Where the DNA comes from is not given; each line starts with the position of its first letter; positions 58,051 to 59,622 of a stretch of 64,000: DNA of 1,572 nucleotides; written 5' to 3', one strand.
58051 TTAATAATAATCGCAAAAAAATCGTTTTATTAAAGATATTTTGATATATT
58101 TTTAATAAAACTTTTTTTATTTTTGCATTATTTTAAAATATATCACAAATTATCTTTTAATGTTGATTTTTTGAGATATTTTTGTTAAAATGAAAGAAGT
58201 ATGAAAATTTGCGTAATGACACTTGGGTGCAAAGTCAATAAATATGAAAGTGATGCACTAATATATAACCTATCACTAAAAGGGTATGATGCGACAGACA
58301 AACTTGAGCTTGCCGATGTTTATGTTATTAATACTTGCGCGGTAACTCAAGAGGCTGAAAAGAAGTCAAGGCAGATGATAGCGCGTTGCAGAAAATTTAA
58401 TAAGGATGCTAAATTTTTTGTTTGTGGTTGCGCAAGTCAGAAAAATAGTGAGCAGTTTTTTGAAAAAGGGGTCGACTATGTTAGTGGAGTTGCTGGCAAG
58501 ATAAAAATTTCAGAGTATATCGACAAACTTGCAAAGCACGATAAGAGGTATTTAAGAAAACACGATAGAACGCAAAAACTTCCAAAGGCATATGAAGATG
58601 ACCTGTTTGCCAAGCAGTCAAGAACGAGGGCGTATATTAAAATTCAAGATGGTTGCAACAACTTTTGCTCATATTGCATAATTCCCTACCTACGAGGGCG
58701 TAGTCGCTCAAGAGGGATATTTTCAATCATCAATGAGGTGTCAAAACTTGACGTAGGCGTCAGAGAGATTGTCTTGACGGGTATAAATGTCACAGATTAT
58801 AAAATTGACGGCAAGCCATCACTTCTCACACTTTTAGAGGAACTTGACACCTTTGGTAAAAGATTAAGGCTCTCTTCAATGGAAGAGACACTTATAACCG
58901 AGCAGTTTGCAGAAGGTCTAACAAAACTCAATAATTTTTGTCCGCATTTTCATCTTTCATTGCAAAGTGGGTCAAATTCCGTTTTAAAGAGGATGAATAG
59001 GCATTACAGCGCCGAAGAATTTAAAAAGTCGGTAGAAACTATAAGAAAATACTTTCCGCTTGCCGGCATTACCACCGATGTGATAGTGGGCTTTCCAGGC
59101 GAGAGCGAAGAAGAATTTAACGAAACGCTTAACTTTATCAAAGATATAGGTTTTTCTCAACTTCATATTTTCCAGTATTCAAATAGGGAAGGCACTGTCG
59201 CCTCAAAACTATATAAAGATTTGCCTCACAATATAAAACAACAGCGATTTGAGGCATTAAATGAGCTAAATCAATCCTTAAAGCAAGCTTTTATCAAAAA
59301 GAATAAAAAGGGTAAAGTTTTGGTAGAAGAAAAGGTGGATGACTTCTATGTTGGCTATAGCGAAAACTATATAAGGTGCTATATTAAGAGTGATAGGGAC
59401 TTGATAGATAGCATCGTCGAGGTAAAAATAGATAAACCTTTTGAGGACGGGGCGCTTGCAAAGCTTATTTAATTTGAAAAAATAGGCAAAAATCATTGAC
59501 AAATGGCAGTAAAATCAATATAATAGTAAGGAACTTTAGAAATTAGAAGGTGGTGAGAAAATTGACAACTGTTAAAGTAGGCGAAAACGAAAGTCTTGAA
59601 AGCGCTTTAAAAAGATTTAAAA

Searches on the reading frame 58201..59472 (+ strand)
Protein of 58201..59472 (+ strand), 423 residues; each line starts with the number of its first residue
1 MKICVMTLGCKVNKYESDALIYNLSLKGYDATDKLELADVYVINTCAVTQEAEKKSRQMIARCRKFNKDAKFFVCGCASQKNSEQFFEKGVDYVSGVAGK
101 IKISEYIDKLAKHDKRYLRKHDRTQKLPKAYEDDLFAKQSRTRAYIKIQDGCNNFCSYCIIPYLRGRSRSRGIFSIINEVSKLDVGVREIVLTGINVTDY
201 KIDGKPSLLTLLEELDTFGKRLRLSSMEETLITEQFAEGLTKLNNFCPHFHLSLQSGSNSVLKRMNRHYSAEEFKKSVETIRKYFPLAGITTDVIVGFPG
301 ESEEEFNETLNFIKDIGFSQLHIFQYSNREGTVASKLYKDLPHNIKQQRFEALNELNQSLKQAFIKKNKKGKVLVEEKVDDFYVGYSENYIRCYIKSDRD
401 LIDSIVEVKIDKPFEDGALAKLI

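Call 80: search_protein_families(library=ncbifam, proteins=[window:58201-59472:+], max_evalue=0.001)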
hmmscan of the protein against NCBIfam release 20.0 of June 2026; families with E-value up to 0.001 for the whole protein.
window:58201-59472:+ (423 aa): 29 families (the best 25 are shown)
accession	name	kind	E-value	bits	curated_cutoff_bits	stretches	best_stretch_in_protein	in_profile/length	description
TIGR01579.1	MiaB-like-C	equivalog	7.2e-123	410.9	357.05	1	6-410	2-416/416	tRNA (N(6)-L-threonylcarbamoyladenosine(37)-C(2))-methylthiotransferase MtaB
TIGR00089.1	TIGR00089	subfamily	5e-120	401.2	251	1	2-413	1-422/429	MiaB/RimO family radical SAM methylthiotransferase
TIGR01574.1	miaB-methiolase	equivalog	3.2e-87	293.3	355.3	1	4-412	3-426/437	tRNA (N6-isopentenyl adenosine(37)-C2)-methylthiotransferase MiaB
TIGR01125.1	TIGR01125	equivalog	2e-73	247.9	356.95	1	2-383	1-385/432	30S ribosomal protein S12 methylthiotransferase RimO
NF010916.0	PRK14336.1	equivalog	2.1e-64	217.8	606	2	141-412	123-402/418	tRNA (N6-isopentenyl adenosine(37)-C2)-methylthiotransferase MiaB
TIGR01578.1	MiaB-like-B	hypoth_equivalog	5.9e-63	213.1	314.7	1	2-410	1-408/421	tRNA (N(6)-L-threonylcarbamoyladenosine(37)-C(2))-methylthiotransferase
TIGR04013.1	B12_SAM_MJ_1487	hypoth_equivalog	1.6e-20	73.3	251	1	49-356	53-372/382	TIGR04013 family B12-binding domain/radical SAM domain-containing protein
TIGR04014.1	B12_SAM_MJ_0865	equivalog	4.2e-18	65.3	360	1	126-321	143-341/434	methyl-coenzyme M reductase glutamine C-methyltransferase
TIGR04479.1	bcpD_PhpK_rSAM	subfamily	3.3e-14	52.1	600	1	134-315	231-408/504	PhpK family radical SAM P-methyltransferase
TIGR04072.2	rSAM_ladder_B12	equivalog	3.3e-08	32.6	360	1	45-319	74-352/443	lipid biosynthesis B12-binding/radical SAM protein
TIGR01212.1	TIGR01212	equivalog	5.5e-08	32.3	180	1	251-340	142-229/302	tRNA modification radical SAM protein MnmL/YtqA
NF006060.0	PRK08207.1-3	equivalog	1.9e-07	30.2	653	1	255-357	274-374/477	coproporphyrinogen III oxidase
NF006062.0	PRK08207.1-5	equivalog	7e-07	28.4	1007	1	252-357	270-373/476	coproporphyrinogen III oxidase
TIGR03471.1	HpnJ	equivalog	2e-06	27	577.6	1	149-385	203-431/472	hopanoid biosynthesis associated radical SAM protein HpnJ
TIGR00539.1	hemN_rel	equivalog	3e-06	26.6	205.4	1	252-358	116-219/361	radical SAM family heme chaperone HemW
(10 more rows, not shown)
